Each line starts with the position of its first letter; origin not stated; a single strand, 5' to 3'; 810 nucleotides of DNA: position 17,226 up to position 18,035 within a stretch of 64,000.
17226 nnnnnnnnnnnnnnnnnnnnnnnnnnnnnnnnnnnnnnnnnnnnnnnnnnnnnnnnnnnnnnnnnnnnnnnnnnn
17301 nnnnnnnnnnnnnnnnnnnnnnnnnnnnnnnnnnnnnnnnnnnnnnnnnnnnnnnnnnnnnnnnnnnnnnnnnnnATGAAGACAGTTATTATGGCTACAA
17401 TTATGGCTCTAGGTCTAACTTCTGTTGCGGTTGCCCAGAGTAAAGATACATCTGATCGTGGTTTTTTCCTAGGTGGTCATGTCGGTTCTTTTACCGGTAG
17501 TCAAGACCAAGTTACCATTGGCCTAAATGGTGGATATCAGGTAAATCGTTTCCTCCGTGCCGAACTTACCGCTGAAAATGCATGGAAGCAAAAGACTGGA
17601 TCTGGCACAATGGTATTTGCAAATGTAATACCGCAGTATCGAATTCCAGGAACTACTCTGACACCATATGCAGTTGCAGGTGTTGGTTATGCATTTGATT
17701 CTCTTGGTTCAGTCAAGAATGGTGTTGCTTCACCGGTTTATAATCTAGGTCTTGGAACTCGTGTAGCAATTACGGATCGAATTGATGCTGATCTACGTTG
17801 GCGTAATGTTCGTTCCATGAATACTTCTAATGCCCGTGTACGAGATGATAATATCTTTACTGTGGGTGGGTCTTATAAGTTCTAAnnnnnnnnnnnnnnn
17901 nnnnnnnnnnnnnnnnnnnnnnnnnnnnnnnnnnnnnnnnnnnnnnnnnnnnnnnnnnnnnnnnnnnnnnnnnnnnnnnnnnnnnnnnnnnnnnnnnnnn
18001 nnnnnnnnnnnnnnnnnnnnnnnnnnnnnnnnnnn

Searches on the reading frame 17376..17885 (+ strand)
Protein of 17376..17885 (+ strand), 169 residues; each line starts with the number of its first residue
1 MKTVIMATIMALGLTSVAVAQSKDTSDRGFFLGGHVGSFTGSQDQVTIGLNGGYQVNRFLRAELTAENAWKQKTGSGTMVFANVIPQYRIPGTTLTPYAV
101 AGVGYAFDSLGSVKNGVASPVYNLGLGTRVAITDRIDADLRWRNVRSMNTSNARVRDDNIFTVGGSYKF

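Call 73: find_homologous_proteins(query=window:17376-17885:+, max_evalue=0.00001)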
Query window:17376-17885:+ (169 aa): 8 proteins with E <= 0.00001 among 113 candidates.
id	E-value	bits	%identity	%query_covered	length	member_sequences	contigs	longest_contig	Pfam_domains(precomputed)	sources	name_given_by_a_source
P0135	4.5e-100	350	93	100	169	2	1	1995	PF13505.13,PF01389.24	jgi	-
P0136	3.6e-97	341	91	100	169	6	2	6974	PF13505.13,PF01389.24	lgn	-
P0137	3.7e-96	337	91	100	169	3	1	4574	PF13505.13,PF01389.24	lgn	-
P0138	1.7e-89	316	85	100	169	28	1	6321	PF13505.13,PF01389.24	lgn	-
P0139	1.1e-78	281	73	100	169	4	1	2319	PF13505.13,PF01389.24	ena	-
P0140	5.5e-49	184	48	100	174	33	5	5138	PF13505.13,PF01389.24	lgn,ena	-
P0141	1.1e-24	105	38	100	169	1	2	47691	PF13505.13,PF01389.24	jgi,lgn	jgi:opacity protein-like surface antigen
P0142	3.2e-11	61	35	98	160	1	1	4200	PF13505.13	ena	-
